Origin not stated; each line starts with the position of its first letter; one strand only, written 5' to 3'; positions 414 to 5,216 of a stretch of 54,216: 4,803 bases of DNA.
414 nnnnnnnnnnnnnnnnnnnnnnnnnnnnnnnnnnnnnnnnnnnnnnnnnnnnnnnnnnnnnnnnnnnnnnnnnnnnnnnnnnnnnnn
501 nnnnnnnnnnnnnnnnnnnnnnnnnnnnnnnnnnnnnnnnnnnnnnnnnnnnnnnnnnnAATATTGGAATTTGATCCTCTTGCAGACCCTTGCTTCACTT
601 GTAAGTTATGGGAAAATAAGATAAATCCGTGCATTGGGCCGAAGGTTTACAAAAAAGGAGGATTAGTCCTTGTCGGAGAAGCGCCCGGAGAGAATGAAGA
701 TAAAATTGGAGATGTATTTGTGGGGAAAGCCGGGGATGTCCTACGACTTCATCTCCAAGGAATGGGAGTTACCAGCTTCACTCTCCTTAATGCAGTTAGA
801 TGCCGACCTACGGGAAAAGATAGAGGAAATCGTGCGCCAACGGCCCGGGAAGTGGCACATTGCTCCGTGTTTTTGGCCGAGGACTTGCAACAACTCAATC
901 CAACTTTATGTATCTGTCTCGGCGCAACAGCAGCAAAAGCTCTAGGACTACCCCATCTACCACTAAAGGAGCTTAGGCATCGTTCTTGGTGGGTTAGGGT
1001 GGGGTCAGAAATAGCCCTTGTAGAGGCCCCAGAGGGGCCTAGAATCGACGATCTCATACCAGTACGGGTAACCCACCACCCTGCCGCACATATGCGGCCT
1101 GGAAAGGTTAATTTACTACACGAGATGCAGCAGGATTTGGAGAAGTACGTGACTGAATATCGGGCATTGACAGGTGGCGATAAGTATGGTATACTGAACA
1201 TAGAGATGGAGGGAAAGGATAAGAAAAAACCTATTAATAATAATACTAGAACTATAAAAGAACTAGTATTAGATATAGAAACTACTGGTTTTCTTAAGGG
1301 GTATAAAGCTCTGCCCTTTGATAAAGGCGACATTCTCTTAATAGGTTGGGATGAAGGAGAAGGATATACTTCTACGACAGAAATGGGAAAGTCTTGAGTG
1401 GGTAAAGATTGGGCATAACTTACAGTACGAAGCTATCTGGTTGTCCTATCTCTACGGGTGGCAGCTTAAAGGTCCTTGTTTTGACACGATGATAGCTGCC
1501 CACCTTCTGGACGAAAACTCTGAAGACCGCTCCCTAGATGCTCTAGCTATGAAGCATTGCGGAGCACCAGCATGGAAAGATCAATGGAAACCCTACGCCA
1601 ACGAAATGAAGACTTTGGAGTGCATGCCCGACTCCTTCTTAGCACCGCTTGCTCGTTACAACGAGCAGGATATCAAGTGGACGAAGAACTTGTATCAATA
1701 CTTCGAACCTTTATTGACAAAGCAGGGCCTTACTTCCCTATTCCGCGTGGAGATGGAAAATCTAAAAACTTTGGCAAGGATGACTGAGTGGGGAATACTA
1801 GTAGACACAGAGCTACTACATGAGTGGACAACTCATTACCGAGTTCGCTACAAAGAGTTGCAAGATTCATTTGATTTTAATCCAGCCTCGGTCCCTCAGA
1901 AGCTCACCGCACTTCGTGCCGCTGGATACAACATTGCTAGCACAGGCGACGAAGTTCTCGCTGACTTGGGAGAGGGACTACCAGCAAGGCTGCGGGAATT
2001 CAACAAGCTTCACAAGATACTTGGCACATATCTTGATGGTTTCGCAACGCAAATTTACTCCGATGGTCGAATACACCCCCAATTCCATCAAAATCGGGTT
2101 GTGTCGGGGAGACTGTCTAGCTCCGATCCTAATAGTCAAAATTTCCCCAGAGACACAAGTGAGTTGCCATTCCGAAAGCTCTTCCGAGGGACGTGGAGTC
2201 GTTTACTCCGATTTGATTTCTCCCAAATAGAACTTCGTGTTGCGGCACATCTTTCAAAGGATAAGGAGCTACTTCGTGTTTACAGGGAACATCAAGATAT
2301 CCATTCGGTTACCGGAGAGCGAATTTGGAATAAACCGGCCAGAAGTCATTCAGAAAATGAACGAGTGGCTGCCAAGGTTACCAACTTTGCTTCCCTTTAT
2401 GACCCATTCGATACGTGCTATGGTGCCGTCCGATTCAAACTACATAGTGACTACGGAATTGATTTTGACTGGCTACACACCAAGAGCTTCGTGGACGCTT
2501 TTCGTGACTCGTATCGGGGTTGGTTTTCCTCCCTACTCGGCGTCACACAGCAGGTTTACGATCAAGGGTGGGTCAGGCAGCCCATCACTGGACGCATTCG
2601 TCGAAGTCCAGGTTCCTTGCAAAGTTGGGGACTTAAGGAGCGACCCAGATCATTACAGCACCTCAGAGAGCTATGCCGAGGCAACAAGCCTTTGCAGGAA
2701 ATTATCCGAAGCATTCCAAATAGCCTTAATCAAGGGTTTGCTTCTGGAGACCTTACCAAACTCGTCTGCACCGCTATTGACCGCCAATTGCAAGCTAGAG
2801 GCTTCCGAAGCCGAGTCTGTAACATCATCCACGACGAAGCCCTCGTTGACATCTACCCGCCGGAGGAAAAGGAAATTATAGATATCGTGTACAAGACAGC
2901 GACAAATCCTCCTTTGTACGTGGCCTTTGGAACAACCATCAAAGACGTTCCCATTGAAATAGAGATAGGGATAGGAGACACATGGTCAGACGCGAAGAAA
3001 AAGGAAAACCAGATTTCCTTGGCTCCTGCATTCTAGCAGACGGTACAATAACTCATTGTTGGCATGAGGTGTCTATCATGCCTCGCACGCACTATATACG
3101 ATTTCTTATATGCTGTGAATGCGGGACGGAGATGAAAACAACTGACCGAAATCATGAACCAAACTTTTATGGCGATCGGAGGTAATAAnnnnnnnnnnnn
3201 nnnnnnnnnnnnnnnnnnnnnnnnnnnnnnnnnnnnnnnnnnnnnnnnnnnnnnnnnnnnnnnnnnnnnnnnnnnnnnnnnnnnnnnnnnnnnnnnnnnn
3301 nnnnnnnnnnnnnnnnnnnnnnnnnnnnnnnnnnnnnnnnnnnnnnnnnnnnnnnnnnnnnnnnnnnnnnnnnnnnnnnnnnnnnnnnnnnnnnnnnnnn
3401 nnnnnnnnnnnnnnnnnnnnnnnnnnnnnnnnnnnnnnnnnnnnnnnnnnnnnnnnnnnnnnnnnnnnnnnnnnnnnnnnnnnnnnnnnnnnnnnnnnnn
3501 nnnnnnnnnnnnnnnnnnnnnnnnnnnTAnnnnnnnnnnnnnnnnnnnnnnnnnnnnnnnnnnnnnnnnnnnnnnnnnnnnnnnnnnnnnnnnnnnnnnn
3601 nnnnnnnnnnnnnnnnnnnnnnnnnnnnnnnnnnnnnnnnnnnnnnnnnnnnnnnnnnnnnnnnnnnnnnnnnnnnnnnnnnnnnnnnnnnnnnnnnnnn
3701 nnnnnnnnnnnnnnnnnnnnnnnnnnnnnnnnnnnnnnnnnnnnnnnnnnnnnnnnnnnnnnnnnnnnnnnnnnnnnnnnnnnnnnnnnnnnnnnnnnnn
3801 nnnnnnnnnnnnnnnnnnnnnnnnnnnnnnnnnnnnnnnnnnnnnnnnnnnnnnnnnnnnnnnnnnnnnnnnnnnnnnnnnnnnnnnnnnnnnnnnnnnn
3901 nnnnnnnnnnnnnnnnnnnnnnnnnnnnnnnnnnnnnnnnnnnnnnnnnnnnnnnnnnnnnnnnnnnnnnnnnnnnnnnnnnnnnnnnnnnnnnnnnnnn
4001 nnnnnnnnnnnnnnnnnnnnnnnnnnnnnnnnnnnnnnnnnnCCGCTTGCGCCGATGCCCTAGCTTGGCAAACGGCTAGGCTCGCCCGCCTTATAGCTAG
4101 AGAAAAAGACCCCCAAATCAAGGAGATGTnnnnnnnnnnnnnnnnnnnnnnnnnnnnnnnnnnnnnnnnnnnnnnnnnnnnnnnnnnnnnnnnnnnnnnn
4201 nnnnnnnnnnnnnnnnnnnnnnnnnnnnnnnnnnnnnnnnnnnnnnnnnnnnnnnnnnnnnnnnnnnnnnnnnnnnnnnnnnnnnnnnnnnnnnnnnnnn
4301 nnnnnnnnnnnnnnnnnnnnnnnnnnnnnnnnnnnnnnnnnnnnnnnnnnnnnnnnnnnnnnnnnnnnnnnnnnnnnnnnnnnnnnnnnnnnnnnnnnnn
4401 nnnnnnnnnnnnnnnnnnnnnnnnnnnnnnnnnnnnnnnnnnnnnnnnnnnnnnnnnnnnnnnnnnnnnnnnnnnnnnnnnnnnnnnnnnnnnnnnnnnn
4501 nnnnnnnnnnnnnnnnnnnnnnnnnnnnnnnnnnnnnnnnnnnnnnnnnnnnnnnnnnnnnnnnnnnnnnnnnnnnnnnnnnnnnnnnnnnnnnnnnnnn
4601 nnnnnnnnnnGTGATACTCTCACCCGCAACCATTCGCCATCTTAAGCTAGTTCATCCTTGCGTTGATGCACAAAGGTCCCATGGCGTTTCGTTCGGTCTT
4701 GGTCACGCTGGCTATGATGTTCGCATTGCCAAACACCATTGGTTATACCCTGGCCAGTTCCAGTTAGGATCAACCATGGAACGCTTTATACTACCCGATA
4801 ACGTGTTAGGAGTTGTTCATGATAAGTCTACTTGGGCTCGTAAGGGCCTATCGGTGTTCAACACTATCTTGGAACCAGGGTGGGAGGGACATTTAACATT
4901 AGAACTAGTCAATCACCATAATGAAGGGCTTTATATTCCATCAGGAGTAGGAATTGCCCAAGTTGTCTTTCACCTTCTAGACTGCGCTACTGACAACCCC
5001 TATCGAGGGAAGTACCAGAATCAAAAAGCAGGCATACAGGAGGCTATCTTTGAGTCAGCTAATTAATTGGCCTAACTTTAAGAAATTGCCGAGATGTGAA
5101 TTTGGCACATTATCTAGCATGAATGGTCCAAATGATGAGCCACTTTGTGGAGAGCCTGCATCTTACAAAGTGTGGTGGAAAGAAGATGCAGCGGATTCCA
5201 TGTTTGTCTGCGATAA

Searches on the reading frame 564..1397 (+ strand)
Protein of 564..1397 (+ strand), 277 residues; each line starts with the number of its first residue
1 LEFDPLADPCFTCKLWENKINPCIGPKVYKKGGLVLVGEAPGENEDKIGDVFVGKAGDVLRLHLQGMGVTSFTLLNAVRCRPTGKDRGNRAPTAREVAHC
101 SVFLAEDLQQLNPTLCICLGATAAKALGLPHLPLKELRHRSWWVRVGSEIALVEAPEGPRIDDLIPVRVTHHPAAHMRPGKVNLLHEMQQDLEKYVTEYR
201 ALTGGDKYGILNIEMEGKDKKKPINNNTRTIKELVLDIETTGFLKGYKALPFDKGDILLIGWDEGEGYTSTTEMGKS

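Call 41: search_protein_families(library=pfam, proteins=[window:564-1397:+], max_evalue=0.01)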
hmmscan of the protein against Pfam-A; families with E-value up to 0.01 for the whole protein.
window:564-1397:+ (277 aa): 1 family
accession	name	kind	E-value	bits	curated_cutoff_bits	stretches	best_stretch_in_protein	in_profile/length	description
PF03167.25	UDG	-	2.3e-18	67.1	24.3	1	33-178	9-123/141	Uracil DNA glycosylase superfamily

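Call 73: find_homologous_proteins(query=window:564-1397:+, max_evalue=1e-20)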
Query window:564-1397:+ (277 aa): 7 proteins with E <= 1e-20 among 2112 candidates.
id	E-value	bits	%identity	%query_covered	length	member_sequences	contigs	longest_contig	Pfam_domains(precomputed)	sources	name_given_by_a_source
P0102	4.6e-189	645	100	100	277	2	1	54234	PF03167.26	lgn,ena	-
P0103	1.4e-96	341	57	100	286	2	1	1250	PF03167.26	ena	-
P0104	1.7e-91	324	53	98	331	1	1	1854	PF03167.26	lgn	-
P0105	6.8e-89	316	51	97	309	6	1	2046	PF03167.26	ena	-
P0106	2.7e-79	284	55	74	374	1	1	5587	PF03167.26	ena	-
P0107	1.3e-67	246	46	96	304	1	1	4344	PF03167.26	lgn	-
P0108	5.9e-57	211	45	94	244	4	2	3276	PF03167.26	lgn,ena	-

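Call 75: find_encoding_contigs(protein=P0106, flank=3000, max_places=1)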
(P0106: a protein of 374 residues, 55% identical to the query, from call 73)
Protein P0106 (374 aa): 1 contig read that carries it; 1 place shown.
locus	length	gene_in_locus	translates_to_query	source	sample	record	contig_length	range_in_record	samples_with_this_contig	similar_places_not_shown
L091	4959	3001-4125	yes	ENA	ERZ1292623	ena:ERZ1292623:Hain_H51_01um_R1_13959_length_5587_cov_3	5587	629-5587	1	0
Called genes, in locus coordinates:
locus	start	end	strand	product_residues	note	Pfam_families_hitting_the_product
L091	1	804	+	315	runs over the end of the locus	-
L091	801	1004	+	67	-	-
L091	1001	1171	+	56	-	-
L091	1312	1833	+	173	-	PF00149:Metallophos (faint), PF12850:Metallophos_2 (weak)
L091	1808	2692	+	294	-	PF09414:RNA_ligase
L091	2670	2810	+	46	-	-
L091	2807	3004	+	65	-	-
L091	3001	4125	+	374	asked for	PF03167:UDG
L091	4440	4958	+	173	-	?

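Call 76: find_encoding_contigs(protein=P0105, flank=3000, max_places=1)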
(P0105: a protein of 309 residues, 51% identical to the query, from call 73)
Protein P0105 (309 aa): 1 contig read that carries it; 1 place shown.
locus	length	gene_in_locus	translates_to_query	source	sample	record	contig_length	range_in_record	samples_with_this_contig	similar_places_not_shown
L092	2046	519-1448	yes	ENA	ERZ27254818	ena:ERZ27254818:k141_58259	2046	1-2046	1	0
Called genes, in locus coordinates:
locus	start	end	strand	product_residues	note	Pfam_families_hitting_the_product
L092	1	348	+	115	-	?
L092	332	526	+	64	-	-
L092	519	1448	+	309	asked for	PF03167:UDG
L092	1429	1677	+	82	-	-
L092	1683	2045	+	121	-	?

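Call 77: find_encoding_contigs(protein=P0107, flank=3000, max_places=1)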
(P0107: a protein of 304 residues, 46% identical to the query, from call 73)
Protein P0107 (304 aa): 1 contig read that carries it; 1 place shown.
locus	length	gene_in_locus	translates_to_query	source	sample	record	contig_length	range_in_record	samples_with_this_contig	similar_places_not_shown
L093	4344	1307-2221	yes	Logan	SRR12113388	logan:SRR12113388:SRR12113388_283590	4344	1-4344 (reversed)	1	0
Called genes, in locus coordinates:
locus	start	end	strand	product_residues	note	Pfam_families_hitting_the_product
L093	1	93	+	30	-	?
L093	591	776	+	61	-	-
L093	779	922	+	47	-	-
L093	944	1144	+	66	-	-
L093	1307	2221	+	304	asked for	PF03167:UDG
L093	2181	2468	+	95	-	-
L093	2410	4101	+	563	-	PF01612:DNA_pol_A_exo1, PF00476:DNA_pol_A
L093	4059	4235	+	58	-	-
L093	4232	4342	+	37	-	?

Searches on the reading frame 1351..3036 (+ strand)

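Call 42: search_protein_families(library=pfam, proteins=[window:1351-3036:+], max_evalue=0.01)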
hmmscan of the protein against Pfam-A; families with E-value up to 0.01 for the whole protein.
window:1351-3036:+ (561 aa): 2 families
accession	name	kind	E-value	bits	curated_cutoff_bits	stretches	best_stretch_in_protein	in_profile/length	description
PF00476.26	DNA_pol_A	-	9.5e-54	183.2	34.3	1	196-546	58-380/381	DNA polymerase family A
PF01612.26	DNA_pol_A_exo1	-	5.5e-06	26.7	23.6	1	8-122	68-172/173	3'-5' exonuclease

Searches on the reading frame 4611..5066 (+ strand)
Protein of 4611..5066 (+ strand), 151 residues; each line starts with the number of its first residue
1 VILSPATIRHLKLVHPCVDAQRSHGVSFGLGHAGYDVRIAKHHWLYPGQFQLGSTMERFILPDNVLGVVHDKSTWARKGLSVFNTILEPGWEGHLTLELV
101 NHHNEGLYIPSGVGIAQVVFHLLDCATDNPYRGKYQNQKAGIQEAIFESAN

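Call 42: search_protein_families(library=pfam, proteins=[window:4611-5066:+], max_evalue=0.01)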
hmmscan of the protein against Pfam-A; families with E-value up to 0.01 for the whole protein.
window:4611-5066:+ (151 aa): 2 families
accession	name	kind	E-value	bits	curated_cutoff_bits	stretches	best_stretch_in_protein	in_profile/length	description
PF22769.1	DCD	-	2.4e-19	70.4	27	1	41-121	69-151/153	dCTP deaminase-like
PF00692.24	dUTPase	-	1.6e-09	38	22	1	31-124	12-106/129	dUTPase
